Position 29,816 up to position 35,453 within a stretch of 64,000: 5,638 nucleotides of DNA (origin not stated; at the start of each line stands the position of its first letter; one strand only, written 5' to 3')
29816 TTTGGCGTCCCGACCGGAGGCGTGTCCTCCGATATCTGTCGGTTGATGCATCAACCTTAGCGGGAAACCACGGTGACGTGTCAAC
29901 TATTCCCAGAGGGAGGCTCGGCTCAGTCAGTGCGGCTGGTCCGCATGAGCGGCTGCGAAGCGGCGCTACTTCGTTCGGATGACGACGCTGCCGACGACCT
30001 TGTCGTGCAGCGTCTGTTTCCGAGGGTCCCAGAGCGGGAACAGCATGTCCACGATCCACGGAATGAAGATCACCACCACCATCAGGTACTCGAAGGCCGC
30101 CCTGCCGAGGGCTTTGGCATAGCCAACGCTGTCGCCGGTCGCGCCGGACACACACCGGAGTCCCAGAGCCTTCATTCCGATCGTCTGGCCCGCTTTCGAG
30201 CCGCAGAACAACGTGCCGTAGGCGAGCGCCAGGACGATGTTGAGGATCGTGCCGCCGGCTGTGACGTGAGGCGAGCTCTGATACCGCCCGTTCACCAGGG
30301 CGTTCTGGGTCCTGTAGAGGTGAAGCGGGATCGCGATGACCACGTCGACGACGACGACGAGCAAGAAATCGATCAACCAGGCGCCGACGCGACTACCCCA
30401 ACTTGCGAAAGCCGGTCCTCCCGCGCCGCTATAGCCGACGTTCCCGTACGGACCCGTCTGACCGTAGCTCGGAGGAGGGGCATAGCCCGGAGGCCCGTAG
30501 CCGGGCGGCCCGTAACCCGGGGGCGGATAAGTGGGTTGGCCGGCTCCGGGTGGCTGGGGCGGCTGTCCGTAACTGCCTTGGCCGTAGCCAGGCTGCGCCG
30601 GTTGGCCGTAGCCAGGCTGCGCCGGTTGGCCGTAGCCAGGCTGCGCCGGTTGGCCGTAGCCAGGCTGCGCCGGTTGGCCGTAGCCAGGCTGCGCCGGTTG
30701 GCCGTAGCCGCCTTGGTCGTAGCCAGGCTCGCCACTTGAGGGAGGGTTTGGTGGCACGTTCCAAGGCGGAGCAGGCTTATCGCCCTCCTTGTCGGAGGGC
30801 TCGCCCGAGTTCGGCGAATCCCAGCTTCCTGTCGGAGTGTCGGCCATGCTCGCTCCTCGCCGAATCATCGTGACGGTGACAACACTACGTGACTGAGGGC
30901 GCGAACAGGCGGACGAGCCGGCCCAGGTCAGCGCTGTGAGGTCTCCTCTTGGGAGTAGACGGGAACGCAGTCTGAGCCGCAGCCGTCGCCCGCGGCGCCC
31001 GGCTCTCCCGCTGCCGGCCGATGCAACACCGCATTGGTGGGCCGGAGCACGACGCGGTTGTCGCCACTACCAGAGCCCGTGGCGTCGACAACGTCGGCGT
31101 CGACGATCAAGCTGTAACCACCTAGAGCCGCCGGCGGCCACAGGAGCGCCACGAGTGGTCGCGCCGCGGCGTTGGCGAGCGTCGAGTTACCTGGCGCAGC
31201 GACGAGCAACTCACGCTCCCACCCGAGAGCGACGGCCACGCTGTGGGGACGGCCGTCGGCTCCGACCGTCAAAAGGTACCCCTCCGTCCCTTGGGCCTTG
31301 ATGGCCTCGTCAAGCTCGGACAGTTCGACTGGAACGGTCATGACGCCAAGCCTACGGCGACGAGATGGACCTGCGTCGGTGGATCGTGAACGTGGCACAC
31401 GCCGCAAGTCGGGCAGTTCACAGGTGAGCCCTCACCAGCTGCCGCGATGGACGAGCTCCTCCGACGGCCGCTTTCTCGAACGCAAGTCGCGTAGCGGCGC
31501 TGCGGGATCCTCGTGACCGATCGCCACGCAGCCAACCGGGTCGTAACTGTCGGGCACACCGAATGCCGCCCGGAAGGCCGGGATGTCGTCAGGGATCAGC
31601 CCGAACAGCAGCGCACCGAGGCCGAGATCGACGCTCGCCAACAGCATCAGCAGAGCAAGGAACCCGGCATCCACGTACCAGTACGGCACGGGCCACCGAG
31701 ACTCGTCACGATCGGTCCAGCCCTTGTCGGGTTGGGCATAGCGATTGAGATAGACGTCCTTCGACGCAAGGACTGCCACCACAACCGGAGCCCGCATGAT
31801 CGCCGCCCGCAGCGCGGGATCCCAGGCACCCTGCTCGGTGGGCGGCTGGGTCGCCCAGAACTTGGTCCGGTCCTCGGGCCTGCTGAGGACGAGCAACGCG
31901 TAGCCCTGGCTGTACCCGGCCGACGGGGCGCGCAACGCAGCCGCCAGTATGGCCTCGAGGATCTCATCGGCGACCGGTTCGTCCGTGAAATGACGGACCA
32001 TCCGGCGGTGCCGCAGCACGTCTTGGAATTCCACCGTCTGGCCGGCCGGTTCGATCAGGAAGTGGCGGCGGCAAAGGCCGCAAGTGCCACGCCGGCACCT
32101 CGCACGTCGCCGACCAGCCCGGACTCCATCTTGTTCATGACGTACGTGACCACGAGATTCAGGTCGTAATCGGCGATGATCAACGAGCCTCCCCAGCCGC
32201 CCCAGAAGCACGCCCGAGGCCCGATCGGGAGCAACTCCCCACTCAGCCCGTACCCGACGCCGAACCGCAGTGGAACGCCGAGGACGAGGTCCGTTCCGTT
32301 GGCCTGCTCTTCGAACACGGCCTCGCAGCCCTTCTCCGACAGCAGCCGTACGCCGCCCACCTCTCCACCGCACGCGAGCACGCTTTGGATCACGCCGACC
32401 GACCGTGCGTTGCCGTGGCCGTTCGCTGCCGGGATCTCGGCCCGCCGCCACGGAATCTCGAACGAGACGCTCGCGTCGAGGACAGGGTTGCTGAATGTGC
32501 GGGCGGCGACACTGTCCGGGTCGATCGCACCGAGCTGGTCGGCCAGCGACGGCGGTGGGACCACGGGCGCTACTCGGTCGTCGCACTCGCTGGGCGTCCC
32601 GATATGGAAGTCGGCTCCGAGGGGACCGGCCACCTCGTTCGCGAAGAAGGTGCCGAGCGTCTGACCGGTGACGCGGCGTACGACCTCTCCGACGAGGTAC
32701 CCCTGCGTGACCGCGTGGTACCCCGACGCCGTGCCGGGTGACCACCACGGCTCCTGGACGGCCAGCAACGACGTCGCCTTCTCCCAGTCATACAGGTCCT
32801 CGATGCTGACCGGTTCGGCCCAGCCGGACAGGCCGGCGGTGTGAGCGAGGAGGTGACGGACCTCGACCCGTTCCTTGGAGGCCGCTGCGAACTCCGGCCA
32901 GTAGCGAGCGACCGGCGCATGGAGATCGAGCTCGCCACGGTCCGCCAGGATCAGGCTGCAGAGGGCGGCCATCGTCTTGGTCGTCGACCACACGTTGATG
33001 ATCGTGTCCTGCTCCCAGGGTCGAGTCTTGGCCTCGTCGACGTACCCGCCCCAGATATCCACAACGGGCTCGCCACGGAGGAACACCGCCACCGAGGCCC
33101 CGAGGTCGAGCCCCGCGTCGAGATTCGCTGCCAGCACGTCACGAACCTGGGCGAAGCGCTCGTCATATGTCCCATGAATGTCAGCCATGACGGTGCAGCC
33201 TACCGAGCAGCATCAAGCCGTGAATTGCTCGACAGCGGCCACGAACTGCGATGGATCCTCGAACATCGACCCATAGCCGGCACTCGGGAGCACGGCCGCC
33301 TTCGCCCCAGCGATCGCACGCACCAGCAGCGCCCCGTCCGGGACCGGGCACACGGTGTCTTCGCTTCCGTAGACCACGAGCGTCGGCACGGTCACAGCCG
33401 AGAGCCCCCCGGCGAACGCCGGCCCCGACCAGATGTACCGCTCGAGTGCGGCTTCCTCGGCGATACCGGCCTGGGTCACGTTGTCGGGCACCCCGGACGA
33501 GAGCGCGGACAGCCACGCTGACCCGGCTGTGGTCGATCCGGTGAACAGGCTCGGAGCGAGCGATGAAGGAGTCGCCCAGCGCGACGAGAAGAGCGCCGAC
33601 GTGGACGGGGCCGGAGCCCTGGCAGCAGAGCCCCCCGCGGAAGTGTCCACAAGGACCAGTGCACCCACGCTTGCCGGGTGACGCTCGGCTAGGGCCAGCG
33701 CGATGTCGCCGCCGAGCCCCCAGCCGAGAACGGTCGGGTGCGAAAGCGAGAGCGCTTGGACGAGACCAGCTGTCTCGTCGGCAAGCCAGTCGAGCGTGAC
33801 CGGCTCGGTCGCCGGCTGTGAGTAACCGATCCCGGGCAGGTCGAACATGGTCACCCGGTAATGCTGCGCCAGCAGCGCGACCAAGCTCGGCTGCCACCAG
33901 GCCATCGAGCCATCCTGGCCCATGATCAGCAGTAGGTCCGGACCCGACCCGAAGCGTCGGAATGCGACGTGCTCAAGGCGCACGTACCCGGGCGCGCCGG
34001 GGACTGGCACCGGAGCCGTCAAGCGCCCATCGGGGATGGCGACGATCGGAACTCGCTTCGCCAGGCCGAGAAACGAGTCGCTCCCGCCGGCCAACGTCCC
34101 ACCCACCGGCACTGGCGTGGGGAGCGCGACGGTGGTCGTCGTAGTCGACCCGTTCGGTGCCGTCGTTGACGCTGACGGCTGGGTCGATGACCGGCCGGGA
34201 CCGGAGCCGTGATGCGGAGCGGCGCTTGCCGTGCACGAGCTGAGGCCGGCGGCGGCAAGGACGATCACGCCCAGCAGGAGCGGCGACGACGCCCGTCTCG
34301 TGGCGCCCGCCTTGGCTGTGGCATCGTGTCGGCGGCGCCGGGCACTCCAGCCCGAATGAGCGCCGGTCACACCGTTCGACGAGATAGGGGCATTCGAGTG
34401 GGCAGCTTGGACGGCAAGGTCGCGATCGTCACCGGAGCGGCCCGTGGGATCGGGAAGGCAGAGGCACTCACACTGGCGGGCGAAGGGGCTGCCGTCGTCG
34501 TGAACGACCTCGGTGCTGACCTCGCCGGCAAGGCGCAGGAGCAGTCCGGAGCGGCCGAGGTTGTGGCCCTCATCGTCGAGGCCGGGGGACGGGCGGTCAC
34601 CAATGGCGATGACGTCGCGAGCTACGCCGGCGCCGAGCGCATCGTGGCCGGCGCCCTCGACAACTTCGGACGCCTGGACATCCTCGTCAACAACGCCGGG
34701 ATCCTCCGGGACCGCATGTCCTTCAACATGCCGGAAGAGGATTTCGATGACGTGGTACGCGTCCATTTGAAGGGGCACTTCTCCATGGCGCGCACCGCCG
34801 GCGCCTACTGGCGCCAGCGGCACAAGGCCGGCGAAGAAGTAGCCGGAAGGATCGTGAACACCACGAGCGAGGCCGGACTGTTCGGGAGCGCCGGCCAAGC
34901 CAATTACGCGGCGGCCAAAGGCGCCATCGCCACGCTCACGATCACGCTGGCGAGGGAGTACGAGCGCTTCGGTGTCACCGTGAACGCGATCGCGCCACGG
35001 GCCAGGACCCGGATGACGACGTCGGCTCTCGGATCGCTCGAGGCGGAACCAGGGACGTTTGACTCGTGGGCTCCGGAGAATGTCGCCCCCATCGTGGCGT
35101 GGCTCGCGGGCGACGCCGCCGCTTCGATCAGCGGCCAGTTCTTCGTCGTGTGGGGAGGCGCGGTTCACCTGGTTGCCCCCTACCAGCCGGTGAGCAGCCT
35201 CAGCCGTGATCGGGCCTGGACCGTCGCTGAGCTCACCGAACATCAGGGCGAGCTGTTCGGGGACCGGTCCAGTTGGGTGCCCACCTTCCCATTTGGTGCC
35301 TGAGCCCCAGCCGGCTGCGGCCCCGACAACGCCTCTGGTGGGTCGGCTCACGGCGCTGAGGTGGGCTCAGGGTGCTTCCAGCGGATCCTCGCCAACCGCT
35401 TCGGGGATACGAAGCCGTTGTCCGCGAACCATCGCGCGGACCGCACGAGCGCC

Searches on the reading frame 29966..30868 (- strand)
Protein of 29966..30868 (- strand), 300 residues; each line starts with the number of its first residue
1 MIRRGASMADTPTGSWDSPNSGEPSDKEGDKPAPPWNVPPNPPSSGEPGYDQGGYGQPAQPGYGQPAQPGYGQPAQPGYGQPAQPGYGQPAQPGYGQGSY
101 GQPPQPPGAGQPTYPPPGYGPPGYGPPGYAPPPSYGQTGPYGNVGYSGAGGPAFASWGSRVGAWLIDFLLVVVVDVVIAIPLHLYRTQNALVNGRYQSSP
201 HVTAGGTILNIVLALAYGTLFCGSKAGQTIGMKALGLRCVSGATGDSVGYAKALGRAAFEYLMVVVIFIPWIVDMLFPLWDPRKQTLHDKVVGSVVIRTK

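Call 57: search_protein_families(library=pfam, proteins=[window:29966-30868:-], max_evalue=0.001)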
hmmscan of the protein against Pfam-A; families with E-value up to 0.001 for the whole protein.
window:29966-30868:- (300 aa): 1 family
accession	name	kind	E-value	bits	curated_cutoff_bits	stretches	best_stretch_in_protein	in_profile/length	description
PF06271.18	RDD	-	9.2e-22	78.3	24.1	1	155-292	2-136/137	RDD family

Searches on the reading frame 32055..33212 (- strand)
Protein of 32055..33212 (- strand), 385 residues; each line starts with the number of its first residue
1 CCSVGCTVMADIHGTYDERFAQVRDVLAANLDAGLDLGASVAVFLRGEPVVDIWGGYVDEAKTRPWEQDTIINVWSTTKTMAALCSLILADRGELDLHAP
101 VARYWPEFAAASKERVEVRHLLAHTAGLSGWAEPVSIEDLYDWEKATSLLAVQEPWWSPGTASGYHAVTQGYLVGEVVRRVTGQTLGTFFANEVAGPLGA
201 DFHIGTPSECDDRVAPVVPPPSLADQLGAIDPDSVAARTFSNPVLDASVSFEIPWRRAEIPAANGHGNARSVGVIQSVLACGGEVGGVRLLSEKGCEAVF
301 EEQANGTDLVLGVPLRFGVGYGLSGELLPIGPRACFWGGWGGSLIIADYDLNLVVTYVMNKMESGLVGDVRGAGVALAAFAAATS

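Call 14: search_protein_families(library=pfam, proteins=[window:32055-33212:-], max_evalue=0.001)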
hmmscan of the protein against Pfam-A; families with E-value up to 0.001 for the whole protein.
window:32055-33212:- (385 aa): 1 family
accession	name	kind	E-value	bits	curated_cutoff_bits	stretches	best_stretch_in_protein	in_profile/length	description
PF00144.29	Beta-lactamase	-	1.7e-65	221.8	27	1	28-378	2-327/329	Beta-lactamase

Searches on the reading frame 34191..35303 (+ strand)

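Call 14: search_protein_families(library=pfam, proteins=[window:34191-35303:+], max_evalue=0.001)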
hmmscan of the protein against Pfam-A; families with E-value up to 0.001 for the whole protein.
window:34191-35303:+ (370 aa): 3 families
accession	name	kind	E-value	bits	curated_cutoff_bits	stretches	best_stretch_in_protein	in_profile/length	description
PF00106.31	adh_short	-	1.6e-41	142.4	26.6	1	76-275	1-186/195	short chain dehydrogenase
PF13561.12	adh_short_C2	-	2.2e-34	119.5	27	1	82-323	1-234/236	Enoyl-(Acyl carrier protein) reductase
PF08659.16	KR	-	2.7e-11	44.2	22.6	1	78-250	3-160/180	KR domain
